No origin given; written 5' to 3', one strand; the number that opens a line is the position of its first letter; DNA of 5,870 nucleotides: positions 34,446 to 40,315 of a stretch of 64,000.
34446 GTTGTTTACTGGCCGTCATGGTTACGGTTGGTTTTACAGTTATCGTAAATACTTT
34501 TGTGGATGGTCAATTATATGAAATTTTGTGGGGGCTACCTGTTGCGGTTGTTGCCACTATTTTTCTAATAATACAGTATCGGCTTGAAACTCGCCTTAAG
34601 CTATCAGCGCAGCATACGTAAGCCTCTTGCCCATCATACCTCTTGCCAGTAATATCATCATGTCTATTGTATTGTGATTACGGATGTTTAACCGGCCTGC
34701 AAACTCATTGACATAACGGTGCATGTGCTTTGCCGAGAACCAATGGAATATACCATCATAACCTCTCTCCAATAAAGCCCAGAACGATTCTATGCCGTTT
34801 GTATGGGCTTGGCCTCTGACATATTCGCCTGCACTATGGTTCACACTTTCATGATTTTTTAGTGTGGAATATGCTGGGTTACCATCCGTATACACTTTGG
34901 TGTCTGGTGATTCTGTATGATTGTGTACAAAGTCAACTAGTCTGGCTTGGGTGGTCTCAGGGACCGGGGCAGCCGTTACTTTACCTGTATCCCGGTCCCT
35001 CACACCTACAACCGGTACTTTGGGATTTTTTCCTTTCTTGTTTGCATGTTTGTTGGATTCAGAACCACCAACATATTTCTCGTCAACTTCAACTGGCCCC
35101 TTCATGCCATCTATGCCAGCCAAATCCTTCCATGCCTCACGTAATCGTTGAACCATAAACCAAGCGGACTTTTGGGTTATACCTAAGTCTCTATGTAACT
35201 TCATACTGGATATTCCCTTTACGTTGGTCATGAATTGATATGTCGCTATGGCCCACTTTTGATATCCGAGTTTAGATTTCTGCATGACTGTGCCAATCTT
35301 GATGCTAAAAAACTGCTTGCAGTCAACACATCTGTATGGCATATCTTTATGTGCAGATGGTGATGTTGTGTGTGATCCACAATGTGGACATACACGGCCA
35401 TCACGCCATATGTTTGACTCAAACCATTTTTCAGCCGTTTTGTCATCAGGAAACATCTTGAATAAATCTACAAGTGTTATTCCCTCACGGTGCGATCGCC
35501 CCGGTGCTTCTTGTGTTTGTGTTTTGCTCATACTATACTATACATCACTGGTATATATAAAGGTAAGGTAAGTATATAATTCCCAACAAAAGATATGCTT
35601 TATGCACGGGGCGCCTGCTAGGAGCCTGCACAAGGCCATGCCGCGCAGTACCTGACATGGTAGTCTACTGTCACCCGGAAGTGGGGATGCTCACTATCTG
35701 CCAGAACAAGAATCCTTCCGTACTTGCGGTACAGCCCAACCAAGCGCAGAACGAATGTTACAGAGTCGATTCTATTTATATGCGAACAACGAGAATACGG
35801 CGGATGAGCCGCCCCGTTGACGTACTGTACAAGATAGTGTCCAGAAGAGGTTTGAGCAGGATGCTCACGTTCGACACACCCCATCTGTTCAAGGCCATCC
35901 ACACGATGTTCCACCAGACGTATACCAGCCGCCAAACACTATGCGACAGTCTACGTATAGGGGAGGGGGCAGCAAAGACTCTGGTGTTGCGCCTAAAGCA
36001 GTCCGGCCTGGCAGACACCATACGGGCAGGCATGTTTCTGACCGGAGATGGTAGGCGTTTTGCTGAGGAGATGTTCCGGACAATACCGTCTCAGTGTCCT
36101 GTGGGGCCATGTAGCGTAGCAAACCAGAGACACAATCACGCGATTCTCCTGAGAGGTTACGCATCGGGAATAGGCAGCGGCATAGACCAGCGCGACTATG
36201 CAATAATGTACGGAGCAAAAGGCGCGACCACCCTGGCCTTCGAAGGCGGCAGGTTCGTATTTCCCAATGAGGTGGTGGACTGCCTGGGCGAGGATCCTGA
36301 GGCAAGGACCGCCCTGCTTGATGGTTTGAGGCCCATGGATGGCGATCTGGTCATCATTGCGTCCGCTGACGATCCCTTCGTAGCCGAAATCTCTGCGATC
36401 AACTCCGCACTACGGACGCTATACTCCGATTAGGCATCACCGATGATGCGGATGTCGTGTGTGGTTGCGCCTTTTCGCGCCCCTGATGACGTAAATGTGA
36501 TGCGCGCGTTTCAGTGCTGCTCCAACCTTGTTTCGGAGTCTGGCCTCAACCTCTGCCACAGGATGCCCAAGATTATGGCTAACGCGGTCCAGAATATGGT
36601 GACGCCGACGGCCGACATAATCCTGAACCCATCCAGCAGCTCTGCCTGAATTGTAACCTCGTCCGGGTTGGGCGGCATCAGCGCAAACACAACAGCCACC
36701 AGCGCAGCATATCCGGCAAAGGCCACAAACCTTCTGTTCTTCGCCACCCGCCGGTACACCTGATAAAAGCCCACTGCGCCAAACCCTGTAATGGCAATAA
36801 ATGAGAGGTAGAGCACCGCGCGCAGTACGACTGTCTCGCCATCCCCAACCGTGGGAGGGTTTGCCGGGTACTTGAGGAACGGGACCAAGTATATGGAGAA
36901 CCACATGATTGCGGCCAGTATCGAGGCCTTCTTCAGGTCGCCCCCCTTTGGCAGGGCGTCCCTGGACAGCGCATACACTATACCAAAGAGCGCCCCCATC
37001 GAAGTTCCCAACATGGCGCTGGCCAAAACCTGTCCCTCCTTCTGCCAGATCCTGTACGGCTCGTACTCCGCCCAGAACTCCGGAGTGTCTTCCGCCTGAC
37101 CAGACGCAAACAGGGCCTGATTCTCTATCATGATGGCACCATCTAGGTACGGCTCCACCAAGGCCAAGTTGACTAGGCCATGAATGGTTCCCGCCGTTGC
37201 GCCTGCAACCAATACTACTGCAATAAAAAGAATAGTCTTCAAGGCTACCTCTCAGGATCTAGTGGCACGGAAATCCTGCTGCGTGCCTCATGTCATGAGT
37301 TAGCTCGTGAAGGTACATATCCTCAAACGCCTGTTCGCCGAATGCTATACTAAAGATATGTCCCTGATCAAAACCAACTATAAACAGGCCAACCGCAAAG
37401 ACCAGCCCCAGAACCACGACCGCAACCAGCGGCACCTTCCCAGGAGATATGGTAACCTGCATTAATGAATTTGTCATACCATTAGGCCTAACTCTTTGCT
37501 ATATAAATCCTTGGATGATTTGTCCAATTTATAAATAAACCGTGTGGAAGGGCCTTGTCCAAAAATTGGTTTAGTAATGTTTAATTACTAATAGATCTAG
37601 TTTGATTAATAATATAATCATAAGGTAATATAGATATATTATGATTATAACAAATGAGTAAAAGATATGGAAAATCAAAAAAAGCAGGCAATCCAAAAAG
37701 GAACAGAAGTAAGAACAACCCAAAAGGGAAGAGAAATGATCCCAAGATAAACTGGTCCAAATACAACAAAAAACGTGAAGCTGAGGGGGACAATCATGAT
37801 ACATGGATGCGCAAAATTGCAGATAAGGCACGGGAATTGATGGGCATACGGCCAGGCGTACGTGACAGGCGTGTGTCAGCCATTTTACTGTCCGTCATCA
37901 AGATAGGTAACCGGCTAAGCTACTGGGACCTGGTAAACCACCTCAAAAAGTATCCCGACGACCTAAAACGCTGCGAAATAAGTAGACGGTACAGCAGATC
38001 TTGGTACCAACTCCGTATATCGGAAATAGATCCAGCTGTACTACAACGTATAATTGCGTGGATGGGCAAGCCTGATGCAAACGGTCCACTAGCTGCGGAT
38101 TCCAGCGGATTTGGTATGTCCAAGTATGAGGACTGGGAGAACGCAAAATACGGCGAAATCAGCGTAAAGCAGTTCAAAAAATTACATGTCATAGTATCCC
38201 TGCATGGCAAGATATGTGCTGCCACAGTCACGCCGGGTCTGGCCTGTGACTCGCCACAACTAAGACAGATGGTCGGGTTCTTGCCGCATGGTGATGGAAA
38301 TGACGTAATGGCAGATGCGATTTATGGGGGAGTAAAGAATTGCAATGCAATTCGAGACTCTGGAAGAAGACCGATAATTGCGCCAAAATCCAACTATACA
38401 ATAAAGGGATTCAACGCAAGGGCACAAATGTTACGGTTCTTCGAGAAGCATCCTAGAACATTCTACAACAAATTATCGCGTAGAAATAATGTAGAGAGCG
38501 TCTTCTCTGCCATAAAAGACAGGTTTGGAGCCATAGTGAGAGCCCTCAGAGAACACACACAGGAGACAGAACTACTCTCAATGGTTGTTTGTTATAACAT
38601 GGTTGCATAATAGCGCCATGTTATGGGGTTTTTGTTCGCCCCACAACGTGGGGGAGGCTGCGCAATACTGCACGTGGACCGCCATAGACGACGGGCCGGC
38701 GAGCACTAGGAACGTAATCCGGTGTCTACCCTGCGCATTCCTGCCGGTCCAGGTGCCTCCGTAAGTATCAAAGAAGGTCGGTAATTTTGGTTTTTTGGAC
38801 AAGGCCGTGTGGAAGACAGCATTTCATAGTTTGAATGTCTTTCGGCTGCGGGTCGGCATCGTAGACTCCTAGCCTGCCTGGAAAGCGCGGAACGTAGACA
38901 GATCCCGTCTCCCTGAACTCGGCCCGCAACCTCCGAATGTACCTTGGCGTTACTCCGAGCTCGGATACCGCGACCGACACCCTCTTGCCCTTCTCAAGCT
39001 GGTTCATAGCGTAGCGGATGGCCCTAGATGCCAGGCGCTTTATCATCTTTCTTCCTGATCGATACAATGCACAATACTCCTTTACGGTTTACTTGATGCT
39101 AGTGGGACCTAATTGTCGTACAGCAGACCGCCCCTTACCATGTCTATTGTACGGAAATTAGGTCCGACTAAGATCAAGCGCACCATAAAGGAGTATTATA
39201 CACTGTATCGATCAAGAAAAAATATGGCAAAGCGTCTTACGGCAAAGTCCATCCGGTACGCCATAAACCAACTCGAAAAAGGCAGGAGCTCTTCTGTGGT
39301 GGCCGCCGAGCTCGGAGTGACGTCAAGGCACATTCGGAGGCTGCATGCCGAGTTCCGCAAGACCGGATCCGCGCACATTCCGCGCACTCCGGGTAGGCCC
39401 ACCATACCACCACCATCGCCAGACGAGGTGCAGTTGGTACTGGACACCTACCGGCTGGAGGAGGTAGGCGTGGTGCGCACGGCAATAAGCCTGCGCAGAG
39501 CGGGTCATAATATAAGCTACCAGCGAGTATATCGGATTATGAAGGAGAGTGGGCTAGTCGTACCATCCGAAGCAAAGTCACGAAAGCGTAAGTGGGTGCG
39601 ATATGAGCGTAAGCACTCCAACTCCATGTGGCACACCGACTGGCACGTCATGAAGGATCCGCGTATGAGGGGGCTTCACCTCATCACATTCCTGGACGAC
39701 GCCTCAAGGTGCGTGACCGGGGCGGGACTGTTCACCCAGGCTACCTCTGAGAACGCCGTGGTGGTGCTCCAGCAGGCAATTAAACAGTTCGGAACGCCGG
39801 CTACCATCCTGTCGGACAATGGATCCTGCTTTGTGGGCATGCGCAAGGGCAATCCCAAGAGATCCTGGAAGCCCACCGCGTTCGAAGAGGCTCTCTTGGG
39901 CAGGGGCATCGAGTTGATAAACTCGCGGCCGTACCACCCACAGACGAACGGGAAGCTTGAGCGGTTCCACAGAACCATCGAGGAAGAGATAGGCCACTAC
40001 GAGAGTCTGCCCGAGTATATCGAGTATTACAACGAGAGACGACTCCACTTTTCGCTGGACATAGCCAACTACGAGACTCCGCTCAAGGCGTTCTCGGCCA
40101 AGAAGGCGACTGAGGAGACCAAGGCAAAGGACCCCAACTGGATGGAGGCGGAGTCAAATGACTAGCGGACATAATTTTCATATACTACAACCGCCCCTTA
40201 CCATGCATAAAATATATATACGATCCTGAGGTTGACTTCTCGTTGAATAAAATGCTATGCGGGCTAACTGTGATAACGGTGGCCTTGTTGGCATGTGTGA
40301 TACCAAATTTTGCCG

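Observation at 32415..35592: Second cargo-bearing IS of a different family: an IS1595 element carrying an MTase-HNH fusion, two tiny membrane proteins and a 19-mer array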

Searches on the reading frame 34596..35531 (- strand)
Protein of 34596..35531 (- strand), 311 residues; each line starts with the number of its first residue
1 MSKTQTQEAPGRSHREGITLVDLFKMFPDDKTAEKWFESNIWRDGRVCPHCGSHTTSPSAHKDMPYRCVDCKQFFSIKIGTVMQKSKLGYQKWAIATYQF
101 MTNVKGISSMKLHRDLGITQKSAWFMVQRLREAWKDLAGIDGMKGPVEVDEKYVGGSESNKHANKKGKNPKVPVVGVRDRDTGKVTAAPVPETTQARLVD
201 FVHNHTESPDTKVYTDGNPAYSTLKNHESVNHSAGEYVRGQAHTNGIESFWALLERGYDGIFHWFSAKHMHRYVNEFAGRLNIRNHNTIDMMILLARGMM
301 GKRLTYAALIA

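Call 4: search_protein_families(library=pfam, proteins=[window:34596-35531:-], max_evalue=0.01)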
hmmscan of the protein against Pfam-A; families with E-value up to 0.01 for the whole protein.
window:34596-35531:- (311 aa): 3 families
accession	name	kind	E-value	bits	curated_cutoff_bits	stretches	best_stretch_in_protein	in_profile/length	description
PF12762.13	DDE_Tnp_IS1595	-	3.3e-35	121.8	27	1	144-282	3-153/153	ISXO2-like transposase domain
PF12760.12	Zn_ribbon_IS1595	-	4.9e-07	30.1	25.4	1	28-72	1-44/46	Transposase zinc-ribbon domain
PF23783.1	Zn_ribbon_TiaS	-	0.0072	16.5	27.3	0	47-74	3-28/41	TiaS C-terminal zinc ribbon domain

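Call 11: find_encoding_contigs(protein=window:34596-35531:-, flank=6000, max_places=10)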
Protein window:34596-35531:- (311 aa): no gene with exactly this product is on record in the collection.

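Call 36: search_protein_families(library=padloc, proteins=[window:34596-35531:-], max_evalue=0.01)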
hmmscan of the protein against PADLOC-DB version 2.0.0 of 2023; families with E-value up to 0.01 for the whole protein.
window:34596-35531:- (311 aa): 0 families

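Call 37: search_protein_families(library=ncbifam, proteins=[window:34596-35531:-], max_evalue=0.01)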
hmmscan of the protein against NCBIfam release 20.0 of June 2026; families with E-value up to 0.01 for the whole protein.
window:34596-35531:- (311 aa): 1 family
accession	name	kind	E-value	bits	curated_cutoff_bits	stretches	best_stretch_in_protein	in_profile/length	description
NF033547.1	transpos_IS1595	equivalog_domain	6.5e-51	173.3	75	1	85-284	1-215/215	IS1595 family transposase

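Call 62: find_homologous_proteins(query=window:34596-35531:-)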
Query window:34596-35531:- (311 aa): 7999 proteins with E <= 0.001 among 8000 candidates; the best 120 are listed.
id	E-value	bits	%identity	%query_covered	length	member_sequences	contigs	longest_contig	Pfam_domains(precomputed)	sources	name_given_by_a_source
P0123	7.3e-212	720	98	100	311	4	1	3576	PF12760.13,PF12762.14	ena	-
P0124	4.3e-176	603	79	100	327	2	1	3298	PF12760.13,PF12762.14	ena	-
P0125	2.1e-165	567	78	100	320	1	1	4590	PF12762.14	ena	-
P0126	7.5e-161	552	74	98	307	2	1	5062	PF12762.14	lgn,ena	-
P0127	2.8e-158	544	74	99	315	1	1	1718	PF12760.13,PF12762.14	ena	-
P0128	1.1e-157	542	75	98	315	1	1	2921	PF12762.14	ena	-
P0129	2.5e-145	501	68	99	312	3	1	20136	PF12760.13,PF12762.14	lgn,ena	-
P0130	1.1e-142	493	68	98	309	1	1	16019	PF12760.13,PF12762.14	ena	-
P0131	1.2e-140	486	69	97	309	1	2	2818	PF12762.14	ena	-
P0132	2.4e-139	482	67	98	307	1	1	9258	PF12760.13,PF12762.14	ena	-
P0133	3.1e-139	481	72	92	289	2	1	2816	PF12760.13,PF12762.14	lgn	-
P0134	8.9e-139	480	66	98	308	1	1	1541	PF12760.13,PF12762.14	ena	-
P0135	6.5e-138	477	68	94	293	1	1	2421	PF12760.13,PF12762.14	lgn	-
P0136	2.9e-137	475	65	98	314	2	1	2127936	PF12762.14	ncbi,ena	-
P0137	1.2e-136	473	66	97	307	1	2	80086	PF12760.13,PF12762.14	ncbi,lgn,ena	-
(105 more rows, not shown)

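Call 63: find_encoding_contigs(protein=P0123, flank=6000, max_places=6)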
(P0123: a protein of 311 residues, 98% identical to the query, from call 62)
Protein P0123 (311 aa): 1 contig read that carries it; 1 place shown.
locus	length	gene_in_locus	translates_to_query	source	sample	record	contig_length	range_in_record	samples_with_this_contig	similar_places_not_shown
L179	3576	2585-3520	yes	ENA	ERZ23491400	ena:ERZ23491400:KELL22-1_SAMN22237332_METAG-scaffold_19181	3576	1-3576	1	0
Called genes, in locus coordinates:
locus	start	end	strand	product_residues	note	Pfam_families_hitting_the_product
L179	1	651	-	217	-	?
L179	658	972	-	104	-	-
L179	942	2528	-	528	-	PF03235:GmrSD_N, PF04326:SLFN_AlbA_2 (faint)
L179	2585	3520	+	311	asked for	PF12760:Zn_ribbon_IS1595 (weak), PF12762:DDE_Tnp_IS1595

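Call 65: search_protein_families(library=pfam, proteins=[L179:942-2528:-, L179:658-972:-, L179:1-651:-], max_evalue=0.01)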
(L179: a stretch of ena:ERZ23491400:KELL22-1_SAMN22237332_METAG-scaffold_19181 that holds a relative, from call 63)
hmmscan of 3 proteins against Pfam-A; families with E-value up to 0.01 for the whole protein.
L179:942-2528:- (528 aa): 2 families
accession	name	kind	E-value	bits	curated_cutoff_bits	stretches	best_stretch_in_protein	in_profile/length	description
PF03235.19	GmrSD_N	-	7.4e-09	36.4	33.2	1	61-130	125-198/199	GmrSD restriction endonuclease, N-terminal domain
PF04326.19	SLFN_AlbA_2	-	1.9e-05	25.6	25.3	1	474-515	1-35/118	Schlafen, AlbA_2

L179:658-972:- (104 aa): 1 family
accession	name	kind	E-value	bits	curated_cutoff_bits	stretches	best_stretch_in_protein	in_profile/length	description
PF04326.19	SLFN_AlbA_2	-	0.00092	20.2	25.3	1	2-90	40-117/118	Schlafen, AlbA_2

L179:1-651:- (217 aa): 2 families
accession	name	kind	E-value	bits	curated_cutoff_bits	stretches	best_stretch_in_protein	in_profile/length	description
PF12161.14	HsdM_N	-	7.4e-27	95.1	24.5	1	10-135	1-135/135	HsdM N-terminal domain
PF02384.22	N6_Mtase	-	7.6e-18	65.3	20.4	1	147-199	2-54/311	N-6 DNA Methylase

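Call 78: find_encoding_contigs(protein=P0124, flank=6000, max_places=4)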
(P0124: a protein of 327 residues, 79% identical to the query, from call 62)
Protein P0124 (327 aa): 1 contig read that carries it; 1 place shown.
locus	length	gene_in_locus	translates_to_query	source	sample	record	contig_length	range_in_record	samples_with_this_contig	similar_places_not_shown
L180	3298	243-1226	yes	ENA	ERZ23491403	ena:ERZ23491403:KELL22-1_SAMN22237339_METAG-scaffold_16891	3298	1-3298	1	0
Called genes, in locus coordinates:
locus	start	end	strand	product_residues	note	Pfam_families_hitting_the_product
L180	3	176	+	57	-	?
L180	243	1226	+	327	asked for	PF12760:Zn_ribbon_IS1595, PF12762:DDE_Tnp_IS1595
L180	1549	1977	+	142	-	PF01555:N6_N4_Mtase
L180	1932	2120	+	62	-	-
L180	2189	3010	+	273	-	PF01555:N6_N4_Mtase, PF01844:HNH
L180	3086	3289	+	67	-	-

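Call 79: find_encoding_contigs(protein=P0125, flank=6000, max_places=4)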
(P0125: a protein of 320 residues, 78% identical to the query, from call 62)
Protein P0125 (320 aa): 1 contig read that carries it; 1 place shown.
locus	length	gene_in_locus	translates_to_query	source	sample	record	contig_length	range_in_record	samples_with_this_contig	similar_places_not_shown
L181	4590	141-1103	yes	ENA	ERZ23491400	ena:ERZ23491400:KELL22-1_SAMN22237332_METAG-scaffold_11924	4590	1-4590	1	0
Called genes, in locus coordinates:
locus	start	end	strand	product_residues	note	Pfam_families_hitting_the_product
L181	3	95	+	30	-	?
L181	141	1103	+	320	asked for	PF12762:DDE_Tnp_IS1595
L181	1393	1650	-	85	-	-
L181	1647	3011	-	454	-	PF01555:N6_N4_Mtase, PF01844:HNH, PF14279:HNH_5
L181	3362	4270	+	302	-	PF00378:ECH_1, PF16113:ECH_2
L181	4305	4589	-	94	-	?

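Call 97: search_dna_similar(query=window:34596-35531:-, collection=plasmids, mode=protein, max_rows=25)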
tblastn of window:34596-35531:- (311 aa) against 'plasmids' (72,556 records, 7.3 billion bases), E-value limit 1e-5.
Records with a match: 393; places in all: 567; records where one place covers at least 80% of the query: 248.
Best place of each record, by identity: <60% 393.
By first word of the organism name: Sinorhizobium 33; Pseudosulfitobacter 30; Ralstonia 29; Acinetobacter 21; Xanthomonas 18; Aeromonas 17; Rhizobium 13; Mesorhizobium 12; Agrobacterium 9; Haloarcula 9; and 94 more.
By predicted mobility (MOB-suite, as given by PLSDB): non-mobilizable 210; conjugative 110; mobilizable 73.
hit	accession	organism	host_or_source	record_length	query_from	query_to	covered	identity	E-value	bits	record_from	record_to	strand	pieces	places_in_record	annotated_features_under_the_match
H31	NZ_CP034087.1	Methylocystis rosea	cell culture,groundwater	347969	19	311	94%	38.2%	2e-48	180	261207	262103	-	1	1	IS1595 family transposase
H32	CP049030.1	Rhodobacteraceae bacterium SC52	Apostichopus japonicus,pure ...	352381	22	272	81%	44.1%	1e-54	198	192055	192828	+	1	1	none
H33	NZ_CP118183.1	Entomospira culicis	Culex pipiens,cell culture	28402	19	310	94%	36.0%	2e-48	180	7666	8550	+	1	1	IS1595 family transposase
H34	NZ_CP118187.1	Entomospira culicis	Culex pipiens,cell culture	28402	19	310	94%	36.0%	2e-48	180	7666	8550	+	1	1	IS1595 family transposase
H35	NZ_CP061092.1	Roseomonas marmotae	Marmota himalayana,pure culture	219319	27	306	90%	36.1%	7e-40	155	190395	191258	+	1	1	IS1595 family transposase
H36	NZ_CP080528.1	Mesorhizobium sp. AR07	Oxytropis sp.,Cell culture,root nodule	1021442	25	306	91%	34.8%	1e-38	152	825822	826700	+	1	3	record has no annotation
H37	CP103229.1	Bacteroides faecis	Homo sapiens,cell culture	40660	19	311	94%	33.4%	2e-40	157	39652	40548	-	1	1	IS1595 family transposase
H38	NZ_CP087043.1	Pseudosulfitobacter pseudonitzschiae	Mediolabrus comicus,The surface ...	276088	25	306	91%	34.6%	2e-43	166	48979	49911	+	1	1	IS1595 family transposase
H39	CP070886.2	Pseudosulfitobacter pseudonitzschiae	Skeletonema costatum,The surface ...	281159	25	306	91%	34.6%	2e-43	166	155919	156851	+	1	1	IS1595 family transposase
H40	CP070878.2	Pseudosulfitobacter pseudonitzschiae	Skeletonema costatum,The surface ...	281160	25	306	91%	34.6%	2e-43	166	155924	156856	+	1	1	IS1595 family transposase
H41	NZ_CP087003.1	Pseudosulfitobacter pseudonitzschiae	Skeletonema costatum,The surface ...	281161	25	306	91%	34.6%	2e-43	166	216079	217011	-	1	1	IS1595 family transposase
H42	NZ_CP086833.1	Pseudosulfitobacter pseudonitzschiae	Trieres chinensis,The surface seawater ...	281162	25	306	91%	34.6%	2e-43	166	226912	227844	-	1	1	IS1595 family transposase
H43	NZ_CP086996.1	Pseudosulfitobacter pseudonitzschiae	Skeletonema costatum,The surface ...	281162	25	306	91%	34.6%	2e-43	166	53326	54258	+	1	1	IS1595 family transposase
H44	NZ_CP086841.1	Pseudosulfitobacter pseudonitzschiae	Trieres chinensis,The surface seawater ...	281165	25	306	91%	34.6%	2e-43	166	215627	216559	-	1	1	IS1595 family transposase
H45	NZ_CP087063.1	Pseudosulfitobacter pseudonitzschiae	Mediolabrus comicus,The surface ...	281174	25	306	91%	34.6%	2e-43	166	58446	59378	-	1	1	IS1595 family transposase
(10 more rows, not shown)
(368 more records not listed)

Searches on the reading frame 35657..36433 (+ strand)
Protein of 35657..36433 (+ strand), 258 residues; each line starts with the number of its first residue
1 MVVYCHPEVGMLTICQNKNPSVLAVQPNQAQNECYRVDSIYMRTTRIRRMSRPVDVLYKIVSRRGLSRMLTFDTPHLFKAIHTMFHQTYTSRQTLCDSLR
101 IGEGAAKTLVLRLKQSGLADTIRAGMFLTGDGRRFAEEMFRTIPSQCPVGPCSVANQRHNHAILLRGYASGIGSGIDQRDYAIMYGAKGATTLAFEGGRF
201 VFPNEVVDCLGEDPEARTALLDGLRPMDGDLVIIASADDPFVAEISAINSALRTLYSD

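Call 4: search_protein_families(library=pfam, proteins=[window:35657-36433:+], max_evalue=0.01)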
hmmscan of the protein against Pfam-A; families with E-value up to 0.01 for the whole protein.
window:35657-36433:+ (258 aa): 3 families
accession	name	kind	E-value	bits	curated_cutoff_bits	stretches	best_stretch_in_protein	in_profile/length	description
PF14544.11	DUF4443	-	2.1e-26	92.2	27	1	158-254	3-99/100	Domain of unknown function (DUF4443)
PF22167.2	PH0730-like_N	-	0.0011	19.5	30.2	1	87-133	13-59/60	PH0730-like, N-terminal domain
PF21715.3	CggR_N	-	0.0011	19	30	1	90-139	18-67/71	CggR N-terminal DNA binding domain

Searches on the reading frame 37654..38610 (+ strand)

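Call 53: search_protein_families(library=pfam, proteins=[window:37654-38610:+], max_evalue=0.0001)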
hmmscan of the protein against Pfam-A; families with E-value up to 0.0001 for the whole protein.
window:37654-38610:+ (318 aa): 1 family
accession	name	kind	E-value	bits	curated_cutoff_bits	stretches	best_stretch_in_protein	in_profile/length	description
PF01609.27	DDE_Tnp_1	-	2.5e-16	60.5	23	1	146-316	7-200/200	Transposase DDE domain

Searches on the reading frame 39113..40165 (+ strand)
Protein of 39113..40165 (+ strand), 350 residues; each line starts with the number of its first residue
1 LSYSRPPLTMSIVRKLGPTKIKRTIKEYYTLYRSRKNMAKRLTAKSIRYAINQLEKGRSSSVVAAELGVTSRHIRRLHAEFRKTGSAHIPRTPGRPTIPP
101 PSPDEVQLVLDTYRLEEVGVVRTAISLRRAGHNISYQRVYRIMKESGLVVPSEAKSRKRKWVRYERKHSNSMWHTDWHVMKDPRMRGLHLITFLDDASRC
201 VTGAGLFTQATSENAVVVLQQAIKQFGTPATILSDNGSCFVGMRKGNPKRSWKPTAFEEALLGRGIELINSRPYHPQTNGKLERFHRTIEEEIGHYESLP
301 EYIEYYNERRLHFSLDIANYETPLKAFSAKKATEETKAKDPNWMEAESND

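Call 53: search_protein_families(library=pfam, proteins=[window:39113-40165:+], max_evalue=0.0001)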
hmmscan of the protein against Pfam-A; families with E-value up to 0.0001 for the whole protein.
window:39113-40165:+ (350 aa): 3 families
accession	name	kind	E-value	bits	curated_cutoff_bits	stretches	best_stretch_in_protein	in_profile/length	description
PF00665.32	rve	-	2.2e-16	60.4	32.6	1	167-276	2-102/102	Integrase core domain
PF13683.12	rve_3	-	3.6e-09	36.7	26.5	1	264-316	1-63/67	Integrase core domain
PF13276.12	HTH_21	-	8.7e-06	26.3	28.1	1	118-152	21-56/60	HTH-like domain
